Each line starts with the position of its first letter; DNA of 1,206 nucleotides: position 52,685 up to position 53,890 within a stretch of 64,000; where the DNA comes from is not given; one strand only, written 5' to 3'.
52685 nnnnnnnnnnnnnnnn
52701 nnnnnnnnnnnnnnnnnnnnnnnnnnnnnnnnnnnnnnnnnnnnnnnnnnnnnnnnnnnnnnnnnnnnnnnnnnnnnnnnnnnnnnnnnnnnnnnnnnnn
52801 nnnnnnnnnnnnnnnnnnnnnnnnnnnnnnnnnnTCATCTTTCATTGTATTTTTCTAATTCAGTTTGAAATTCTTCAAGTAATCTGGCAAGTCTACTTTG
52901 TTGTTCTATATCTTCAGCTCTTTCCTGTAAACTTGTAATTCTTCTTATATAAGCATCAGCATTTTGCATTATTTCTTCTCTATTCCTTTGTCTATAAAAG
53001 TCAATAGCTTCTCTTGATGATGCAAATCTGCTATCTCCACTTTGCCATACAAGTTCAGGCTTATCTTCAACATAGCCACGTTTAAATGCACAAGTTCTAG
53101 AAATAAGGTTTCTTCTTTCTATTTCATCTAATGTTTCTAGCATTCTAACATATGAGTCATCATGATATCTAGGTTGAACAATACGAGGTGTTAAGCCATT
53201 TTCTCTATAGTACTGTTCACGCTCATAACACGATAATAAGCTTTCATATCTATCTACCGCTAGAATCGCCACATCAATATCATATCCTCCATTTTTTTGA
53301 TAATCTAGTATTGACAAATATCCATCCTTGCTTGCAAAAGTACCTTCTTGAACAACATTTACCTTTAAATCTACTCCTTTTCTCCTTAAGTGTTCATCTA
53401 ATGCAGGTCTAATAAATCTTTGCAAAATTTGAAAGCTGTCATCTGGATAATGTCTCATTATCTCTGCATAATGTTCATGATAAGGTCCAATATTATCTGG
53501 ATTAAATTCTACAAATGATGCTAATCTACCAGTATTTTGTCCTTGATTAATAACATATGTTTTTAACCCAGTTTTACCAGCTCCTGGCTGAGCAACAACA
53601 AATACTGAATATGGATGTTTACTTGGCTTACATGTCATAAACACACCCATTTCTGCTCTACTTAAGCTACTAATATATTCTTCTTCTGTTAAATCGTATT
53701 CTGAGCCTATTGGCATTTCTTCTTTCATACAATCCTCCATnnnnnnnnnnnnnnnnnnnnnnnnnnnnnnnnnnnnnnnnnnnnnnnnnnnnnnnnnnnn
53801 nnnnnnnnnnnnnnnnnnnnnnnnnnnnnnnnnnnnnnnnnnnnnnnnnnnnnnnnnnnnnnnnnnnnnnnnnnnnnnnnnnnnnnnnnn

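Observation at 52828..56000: Accessory islet: HAD nucleotidase / small ORF / zeta-toxin operon divergent from an atypical RSH gene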

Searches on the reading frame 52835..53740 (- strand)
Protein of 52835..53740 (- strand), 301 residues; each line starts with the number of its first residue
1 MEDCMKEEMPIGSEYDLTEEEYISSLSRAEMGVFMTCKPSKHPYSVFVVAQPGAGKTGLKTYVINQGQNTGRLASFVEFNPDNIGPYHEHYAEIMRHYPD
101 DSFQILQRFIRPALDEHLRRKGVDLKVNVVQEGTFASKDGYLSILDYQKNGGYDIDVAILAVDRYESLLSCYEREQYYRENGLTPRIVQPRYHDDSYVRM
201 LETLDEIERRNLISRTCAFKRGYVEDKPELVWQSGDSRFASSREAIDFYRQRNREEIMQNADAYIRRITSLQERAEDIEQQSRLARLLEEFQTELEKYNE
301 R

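Call 3: search_protein_families(library=pfam, proteins=[window:52835-53740:-], max_evalue=0.1)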
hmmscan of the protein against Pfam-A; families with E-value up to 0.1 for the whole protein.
window:52835-53740:- (301 aa): 2 families
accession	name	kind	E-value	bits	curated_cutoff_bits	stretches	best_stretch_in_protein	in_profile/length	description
PF06414.18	Zeta_toxin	-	2e-30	106.2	22.3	1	37-221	10-187/199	Zeta toxin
PF24883.2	NPHP3_N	-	0.074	13.7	24.8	0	46-83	25-62/164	Nephrocystin 3, N-terminal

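Call 4: search_protein_families(library=padloc, proteins=[window:52835-53740:-], max_evalue=0.1)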
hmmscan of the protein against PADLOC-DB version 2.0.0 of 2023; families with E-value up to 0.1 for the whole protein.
window:52835-53740:- (301 aa): 0 families

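Call 6: search_protein_families(library=ncbifam, proteins=[window:52835-53740:-], max_evalue=1)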
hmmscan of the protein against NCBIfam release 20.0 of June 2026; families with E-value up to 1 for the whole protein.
window:52835-53740:- (301 aa): 2 families
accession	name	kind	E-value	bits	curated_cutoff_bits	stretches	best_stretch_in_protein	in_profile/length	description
NF041574.1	antitoxPezT_Strep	equivalog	8.2e-12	44.9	470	1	16-221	5-205/251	type II toxin-antitoxin system toxin PezT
TIGR00570.1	cdk7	equivalog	0.01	15.3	160.2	1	239-297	115-172/309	CDK-activating kinase assembly factor MAT1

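Call 7: search_protein_families(library=phrogs, proteins=[window:52835-53740:-], max_evalue=0.1)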
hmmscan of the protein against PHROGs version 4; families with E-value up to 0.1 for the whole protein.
window:52835-53740:- (301 aa): 1 family
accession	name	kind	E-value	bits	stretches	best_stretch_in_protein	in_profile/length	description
phrog_25145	-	unknown function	2.7e-16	60.6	1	38-215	103-274/308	-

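Call 15: find_homologous_proteins(query=window:52835-53740:-, max_evalue=0.00001)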
Query window:52835-53740:- (301 aa): 145 proteins with E <= 0.00001 among 1419 candidates; the best 120 are listed.
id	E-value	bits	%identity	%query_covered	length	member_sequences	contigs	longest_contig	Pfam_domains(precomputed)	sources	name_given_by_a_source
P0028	8.2e-195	664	100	99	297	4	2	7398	PF06414.19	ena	-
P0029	1.1e-117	411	60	98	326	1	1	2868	PF06414.19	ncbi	-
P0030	6.9e-114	398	57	96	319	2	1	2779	PF06414.19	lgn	-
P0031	4.8e-102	359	53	98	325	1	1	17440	PF06414.19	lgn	-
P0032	3.3e-101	357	54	96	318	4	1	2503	PF06414.19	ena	-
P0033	4.1e-101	356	50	98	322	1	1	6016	PF06414.19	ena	-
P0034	2.9e-98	347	53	96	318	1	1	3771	PF06414.19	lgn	-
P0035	1.6e-95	338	50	99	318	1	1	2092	PF06414.19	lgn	-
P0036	1.9e-93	331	49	95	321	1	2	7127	PF06414.19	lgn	-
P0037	1.3e-92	328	51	96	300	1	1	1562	PF06414.19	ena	-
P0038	1.8e-92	328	50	95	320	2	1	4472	PF06414.19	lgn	-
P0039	2.3e-91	324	49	96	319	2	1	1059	PF06414.19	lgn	-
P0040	2.5e-91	324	49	96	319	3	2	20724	PF06414.19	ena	-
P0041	3.2e-91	324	50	95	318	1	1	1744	PF06414.19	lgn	-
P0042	7.6e-91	323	50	96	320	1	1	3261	PF06414.19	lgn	-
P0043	1.0e-89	319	64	65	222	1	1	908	PF06414.19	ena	-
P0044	1.1e-89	319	50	95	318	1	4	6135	PF06414.19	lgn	-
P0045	1.7e-89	318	49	94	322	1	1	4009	PF06414.19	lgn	-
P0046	4.2e-89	317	50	94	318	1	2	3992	PF06414.19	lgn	-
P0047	4.7e-89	317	51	95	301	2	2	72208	PF06414.19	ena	-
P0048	1.4e-88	315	47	95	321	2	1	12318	PF06414.19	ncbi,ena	-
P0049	1.6e-88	315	47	96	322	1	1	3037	PF06414.19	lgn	-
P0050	1.8e-87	312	50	94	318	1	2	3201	PF06414.19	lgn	-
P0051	3.1e-87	311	48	96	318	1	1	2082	PF06414.19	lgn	-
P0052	5.0e-87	310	48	95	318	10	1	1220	PF06414.19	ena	-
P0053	5.4e-87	310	50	95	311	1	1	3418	PF06414.19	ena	-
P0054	9.9e-87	309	49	95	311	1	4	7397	PF06414.19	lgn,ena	-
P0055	1.5e-86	309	49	94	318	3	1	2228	PF06414.19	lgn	-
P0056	1.9e-86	308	47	95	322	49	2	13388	PF06414.19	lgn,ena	-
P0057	3.2e-86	307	48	96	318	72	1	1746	PF06414.19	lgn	-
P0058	4.7e-85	304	49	94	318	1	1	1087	PF06414.19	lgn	-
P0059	5.1e-85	304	45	95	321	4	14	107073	PF06414.19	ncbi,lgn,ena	-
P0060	5.8e-85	303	47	91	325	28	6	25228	PF06414.19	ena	-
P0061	8.9e-85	303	50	95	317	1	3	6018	PF06414.19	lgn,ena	-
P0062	2.8e-84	301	47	95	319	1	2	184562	PF06414.19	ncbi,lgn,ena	-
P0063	8.8e-84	299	46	96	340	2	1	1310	PF06414.19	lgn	-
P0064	1.1e-83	299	50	95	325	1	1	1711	PF06414.19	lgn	-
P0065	2.4e-83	298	48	94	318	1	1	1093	PF06414.19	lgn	-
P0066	1.3e-82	296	49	97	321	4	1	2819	PF06414.19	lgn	-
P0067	3.2e-82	294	48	94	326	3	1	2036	PF06414.19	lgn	-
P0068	8.4e-82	293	48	94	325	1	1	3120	PF06414.19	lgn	-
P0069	1.2e-81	292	49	96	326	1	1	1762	PF06414.19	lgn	-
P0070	1.3e-81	292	48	96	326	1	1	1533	PF06414.19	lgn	-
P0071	1.4e-81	292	48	96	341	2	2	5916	PF06414.19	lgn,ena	-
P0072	2.2e-81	292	46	96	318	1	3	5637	PF06414.19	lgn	-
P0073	3.2e-81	291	48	96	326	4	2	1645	PF06414.19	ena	-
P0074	3.2e-81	291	47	96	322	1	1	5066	PF06414.19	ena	-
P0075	4.7e-81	291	50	97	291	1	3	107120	PF06414.19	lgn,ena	-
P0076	4.9e-81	290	49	97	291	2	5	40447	PF06414.19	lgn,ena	-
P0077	8.2e-81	290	48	87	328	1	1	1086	PF06414.19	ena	-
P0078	2.3e-80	288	46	95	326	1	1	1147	PF06414.19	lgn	-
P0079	4.9e-80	287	49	96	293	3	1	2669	PF06414.19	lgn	-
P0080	5.5e-80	287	47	96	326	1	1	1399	PF06414.19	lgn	-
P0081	2.7e-79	285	45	96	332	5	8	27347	PF06414.19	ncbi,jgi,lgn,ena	-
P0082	5.0e-79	284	47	93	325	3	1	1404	PF06414.19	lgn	-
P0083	8.1e-79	283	48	94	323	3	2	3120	PF06414.19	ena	-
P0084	1.0e-77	280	46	95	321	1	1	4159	PF06414.19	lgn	-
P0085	1.4e-77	279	43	96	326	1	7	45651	PF06414.19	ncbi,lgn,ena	-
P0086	1.4e-77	279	45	98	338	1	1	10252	PF06414.19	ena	-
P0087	1.6e-77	279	49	88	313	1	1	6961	PF06414.19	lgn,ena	-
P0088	1.7e-77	279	48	95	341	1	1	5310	PF06414.19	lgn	-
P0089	3.1e-77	278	46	95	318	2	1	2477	PF06414.19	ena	-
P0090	3.2e-77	278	48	95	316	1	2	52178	PF06414.19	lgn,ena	-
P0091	5.6e-77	277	44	95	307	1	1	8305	PF06414.19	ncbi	-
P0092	5.7e-77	277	47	89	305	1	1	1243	PF06414.19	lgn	-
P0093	7.4e-77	277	47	95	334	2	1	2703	PF06414.19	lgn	-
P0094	7.5e-77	277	46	96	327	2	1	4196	PF06414.19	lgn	-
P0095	8.4e-77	277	44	93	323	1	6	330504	PF06414.19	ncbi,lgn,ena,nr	ncbi:MAG: zeta toxin family protein [Clostridia bacterium]|nr:zeta toxin family protein [Clostridia 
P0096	3.3e-76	275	47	95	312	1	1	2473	PF06414.19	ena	-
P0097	5.9e-76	274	43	96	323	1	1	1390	PF06414.19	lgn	-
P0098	7.5e-76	273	44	96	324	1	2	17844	PF06414.19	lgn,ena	-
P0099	8.5e-76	273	46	98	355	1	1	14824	PF06414.19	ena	-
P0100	9.9e-76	273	46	92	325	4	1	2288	PF06414.19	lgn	-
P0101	1.1e-75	273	48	91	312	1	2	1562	PF06414.19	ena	-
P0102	7.4e-75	270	44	94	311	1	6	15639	PF06414.19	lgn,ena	-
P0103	8.2e-75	270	46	92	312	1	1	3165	PF06414.19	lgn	-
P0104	8.7e-75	270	44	94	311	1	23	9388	PF06414.19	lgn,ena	-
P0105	1.2e-74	269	44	94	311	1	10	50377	PF06414.19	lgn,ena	-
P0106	1.3e-74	269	44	94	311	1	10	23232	PF06414.19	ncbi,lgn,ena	-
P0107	1.7e-74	269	45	92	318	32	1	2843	PF06414.19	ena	-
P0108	3.3e-74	268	45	92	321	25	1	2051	PF06414.19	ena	-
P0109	7.8e-74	267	43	95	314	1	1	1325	PF06414.19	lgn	-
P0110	1.3e-73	266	44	94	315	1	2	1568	PF06414.19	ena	-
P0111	1.5e-73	266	43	96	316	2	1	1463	PF06414.19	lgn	-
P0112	1.6e-73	266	43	98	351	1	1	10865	PF06414.19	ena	-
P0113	1.8e-73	266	43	94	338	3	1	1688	PF06414.19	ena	-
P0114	2.2e-73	265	43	94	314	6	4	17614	PF06414.19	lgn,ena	-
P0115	2.7e-73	265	45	95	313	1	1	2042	PF06414.19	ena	-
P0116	4.1e-73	264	48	94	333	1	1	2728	PF06414.19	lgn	-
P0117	4.2e-73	264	49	94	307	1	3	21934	PF06414.19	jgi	-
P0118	4.6e-73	264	43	94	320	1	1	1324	PF06414.19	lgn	-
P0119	8.9e-73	263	44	94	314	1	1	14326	PF06414.19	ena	-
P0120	9.4e-73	263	43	96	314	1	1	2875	PF06414.19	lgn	-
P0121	1.4e-72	263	42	96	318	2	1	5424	PF06414.19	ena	-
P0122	2.7e-72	262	43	95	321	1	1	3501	PF06414.19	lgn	-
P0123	3.3e-72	261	42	95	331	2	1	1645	PF06414.19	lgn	-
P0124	5.1e-72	261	42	94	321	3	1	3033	PF06414.19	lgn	-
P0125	7.0e-72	260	42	96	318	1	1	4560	PF06414.19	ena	-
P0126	8.3e-72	260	42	94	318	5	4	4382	PF06414.19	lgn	-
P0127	2.3e-71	259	43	97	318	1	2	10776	PF06414.19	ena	-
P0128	3.9e-71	258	42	96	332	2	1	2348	PF06414.19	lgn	-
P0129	1.3e-70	256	41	94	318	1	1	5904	PF06414.19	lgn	-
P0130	2.4e-70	255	41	96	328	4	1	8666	PF06414.19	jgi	-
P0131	2.9e-70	255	43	96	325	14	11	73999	PF06414.19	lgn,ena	-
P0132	3.2e-70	255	42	96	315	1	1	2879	PF06414.19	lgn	-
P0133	8.5e-70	254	45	87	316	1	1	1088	PF06414.19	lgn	-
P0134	9.5e-70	253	42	94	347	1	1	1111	PF06414.19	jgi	jgi:hypothetical protein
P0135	1.0e-69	253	43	90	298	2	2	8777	PF06414.19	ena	-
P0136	1.3e-69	253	41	94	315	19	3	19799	PF06414.19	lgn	-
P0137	1.5e-69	253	43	92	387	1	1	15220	PF06414.19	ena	-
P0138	2.7e-69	252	45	90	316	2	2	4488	PF06414.19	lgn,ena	-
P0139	3.2e-69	252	42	92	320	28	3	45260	PF06414.19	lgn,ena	-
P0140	5.6e-69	251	42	96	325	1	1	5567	PF06414.19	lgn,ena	-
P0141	5.8e-69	251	41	97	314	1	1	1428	PF06414.19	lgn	-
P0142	6.4e-69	251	44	92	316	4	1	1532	PF06414.19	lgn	-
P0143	6.7e-69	251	42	95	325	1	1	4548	PF06414.19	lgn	-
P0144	8.0e-69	250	46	86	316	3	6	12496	PF06414.19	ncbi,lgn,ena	-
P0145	1.3e-68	250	42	95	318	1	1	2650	PF06414.19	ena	-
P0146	1.7e-68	249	43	96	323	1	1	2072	PF06414.19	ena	-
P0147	1.6e-67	246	50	75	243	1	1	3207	PF06414.19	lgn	-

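Call 16: find_encoding_contigs(protein=P0031, flank=5000, max_places=2)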
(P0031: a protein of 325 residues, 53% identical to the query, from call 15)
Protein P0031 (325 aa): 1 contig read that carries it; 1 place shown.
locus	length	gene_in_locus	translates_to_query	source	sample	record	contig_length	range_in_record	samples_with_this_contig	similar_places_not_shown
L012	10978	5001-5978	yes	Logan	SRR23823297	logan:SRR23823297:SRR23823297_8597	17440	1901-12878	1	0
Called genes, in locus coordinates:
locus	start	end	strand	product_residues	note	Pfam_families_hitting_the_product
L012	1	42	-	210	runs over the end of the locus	PF00730:HhH-GPD, PF00633:HHH (weak)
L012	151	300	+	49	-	-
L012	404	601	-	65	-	PF00830:Ribosomal_L28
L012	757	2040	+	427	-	PF05697:Trigger_N, PF00254:FKBP_C, PF05698:Trigger_C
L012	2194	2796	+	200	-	PF00574:CLP_protease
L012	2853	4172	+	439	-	PF06689:zf-C4_ClpX, PF00493:MCM, PF01078:Mg_chelatase (faint), PF00004:AAA, PF07724:AAA_2, PF07728:AAA_5 (faint), PF10431:ClpB_D2-small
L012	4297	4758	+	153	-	-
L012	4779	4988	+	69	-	-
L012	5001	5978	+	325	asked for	PF06414:Zeta_toxin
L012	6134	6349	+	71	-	-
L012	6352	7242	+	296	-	PF06414:Zeta_toxin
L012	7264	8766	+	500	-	PF01336:tRNA_anti-codon, PF00152:tRNA-synt_2, PF01409:tRNA-synt_2d (faint)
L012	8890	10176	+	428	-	-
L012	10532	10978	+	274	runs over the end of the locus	PF04203:Sortase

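Call 17: find_encoding_contigs(protein=P0047, flank=5000, max_places=2)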
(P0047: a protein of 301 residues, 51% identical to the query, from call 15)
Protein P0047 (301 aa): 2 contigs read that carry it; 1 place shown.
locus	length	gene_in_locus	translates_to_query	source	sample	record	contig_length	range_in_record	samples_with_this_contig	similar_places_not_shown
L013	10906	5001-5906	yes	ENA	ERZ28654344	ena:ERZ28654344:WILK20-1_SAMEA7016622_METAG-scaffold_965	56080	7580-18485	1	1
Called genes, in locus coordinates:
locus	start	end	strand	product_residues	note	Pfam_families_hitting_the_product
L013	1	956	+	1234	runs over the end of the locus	PF03442:CBM_X2 (faint), PF13306:LRR_5, PF02368:Big_2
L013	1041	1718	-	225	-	PF00912:Transgly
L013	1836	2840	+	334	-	PF01078:Mg_chelatase (faint), PF05496:RuvB_N, PF00004:AAA, PF07728:AAA_5, PF17864:AAA_lid_4, PF05491:WHD_RuvB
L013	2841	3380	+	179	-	PF02677:QueH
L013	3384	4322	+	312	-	-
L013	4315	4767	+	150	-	-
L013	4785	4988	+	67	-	-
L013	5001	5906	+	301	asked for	PF06414:Zeta_toxin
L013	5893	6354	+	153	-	-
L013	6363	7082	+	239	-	PF00899:ThiF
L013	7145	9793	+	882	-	PF02739:5_3_exonuc_N, PF01367:5_3_exonuc, PF01612:DNA_pol_A_exo1, PF22619:DNA_polI_exo1 (weak), PF00476:DNA_pol_A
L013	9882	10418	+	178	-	PF01464:SLT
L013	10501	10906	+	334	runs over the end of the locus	PF00106:adh_short (weak), PF01073:3Beta_HSD, PF01370:Epimerase, PF02719:Polysacc_synt_2, PF04321:RmlD_sub_bind, PF07993:NAD_binding_4 (faint), PF08659:KR (weak), PF16363:GDP_Man_Dehyd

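Call 18: find_encoding_contigs(protein=P0029, flank=5000, max_places=2)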
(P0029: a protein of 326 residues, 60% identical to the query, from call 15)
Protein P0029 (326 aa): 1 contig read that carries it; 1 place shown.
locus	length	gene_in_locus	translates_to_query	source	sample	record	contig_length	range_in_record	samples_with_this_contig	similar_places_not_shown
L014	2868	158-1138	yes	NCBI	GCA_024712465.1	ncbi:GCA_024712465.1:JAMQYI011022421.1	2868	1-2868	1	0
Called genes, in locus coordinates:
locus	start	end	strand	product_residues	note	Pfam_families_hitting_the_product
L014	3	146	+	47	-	?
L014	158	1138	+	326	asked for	PF06414:Zeta_toxin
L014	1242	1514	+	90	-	PF01527:HTH_Tnp_1 (weak), PF13518:HTH_28 (weak)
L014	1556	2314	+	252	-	PF13276:HTH_21, PF00665:rve, PF13683:rve_3, PF13333:rve_2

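Call 26: find_related_loci(query=A2, collection=metagenome_contigs, flank=5000)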
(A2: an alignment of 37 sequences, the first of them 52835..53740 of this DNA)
Query A2 (301 aa) in metagenome_contigs; peptide patterns used: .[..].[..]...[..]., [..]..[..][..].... (x = any residue, [..] = any of these).
505 stretches matched a pattern; 138 encode a relative of the query (tblastn E <= 1e-3); the best 80 are kept; 79 distinct loci.
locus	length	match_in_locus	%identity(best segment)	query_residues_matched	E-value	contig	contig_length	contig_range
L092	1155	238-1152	61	4-288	8e-137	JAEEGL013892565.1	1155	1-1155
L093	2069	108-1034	57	11-298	2e-127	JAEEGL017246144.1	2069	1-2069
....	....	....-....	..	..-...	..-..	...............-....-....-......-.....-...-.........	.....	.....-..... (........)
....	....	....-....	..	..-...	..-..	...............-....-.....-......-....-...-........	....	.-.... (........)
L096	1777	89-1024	48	14-301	3e-99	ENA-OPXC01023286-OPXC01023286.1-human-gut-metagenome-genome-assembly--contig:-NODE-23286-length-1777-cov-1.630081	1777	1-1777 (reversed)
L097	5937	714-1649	47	13-300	6e-93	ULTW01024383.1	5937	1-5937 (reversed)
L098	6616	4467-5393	47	15-301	9e-91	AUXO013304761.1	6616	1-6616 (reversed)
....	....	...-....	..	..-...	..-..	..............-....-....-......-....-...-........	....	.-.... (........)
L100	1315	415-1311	50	11-289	3e-95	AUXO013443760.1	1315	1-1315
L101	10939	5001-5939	45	11-299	6e-88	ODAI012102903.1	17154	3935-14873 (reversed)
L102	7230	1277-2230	43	8-298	4e-85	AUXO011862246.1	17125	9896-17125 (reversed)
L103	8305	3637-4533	44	14-299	1e-84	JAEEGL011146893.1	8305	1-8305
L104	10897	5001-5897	45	14-291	1e-81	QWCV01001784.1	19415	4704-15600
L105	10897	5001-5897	45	14-291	1e-81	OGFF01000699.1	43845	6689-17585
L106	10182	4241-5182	42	4-296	5e-81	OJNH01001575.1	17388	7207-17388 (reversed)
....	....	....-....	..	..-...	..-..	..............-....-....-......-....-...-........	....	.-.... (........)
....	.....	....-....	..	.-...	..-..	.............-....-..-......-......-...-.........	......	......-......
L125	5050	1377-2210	37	1-243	1e-52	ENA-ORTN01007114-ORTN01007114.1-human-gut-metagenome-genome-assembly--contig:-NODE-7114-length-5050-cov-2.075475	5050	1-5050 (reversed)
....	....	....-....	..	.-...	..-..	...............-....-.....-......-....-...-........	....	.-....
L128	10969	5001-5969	42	7-301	4e-74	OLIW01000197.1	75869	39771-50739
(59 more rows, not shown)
